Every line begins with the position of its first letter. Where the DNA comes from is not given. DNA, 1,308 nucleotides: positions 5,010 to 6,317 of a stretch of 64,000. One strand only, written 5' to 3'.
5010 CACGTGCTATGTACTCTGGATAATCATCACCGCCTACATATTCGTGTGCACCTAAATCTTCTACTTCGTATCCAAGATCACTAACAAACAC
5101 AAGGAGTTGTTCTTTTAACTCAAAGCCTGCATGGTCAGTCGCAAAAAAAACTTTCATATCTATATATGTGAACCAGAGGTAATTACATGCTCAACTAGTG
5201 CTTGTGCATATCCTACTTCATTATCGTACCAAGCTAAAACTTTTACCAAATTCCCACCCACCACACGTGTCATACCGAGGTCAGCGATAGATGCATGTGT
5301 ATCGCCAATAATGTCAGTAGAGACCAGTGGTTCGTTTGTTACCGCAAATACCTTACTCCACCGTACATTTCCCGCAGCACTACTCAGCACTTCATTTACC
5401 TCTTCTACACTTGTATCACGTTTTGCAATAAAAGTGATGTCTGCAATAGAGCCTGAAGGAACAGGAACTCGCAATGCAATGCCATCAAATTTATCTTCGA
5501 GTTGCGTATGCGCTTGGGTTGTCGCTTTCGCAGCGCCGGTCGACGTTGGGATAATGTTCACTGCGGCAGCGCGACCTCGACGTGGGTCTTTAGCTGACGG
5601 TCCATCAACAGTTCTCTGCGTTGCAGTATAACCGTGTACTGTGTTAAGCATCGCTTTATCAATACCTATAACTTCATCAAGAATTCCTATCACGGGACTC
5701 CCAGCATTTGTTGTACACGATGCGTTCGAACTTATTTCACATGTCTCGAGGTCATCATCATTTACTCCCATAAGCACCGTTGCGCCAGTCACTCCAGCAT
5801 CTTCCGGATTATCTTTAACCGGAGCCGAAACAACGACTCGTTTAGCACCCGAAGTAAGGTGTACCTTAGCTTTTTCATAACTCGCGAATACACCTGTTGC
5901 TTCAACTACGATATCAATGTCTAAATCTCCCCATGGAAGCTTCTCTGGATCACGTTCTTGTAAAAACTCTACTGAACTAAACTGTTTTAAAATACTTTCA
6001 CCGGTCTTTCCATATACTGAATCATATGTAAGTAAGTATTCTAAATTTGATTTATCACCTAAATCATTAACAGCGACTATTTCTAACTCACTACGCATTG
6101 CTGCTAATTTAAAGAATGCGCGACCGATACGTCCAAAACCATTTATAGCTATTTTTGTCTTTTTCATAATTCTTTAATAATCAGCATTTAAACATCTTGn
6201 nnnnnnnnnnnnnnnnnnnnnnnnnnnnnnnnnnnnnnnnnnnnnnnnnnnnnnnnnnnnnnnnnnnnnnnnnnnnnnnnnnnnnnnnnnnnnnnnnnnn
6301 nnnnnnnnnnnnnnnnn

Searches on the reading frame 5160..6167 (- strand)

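Call 59: search_protein_families(library=pfam, proteins=[window:5160-6167:-], max_evalue=0.001)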
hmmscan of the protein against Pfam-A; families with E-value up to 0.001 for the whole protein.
window:5160-6167:- (335 aa): 2 families
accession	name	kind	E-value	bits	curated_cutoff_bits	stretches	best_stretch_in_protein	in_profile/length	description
PF02800.25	Gp_dh_C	-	1.9e-49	167.7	24.4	1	158-314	3-158/158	Glyceraldehyde 3-phosphate dehydrogenase, C-terminal domain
PF00044.30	Gp_dh_N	-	4.3e-28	98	31.7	1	5-96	2-100/101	Glyceraldehyde 3-phosphate dehydrogenase, NAD binding domain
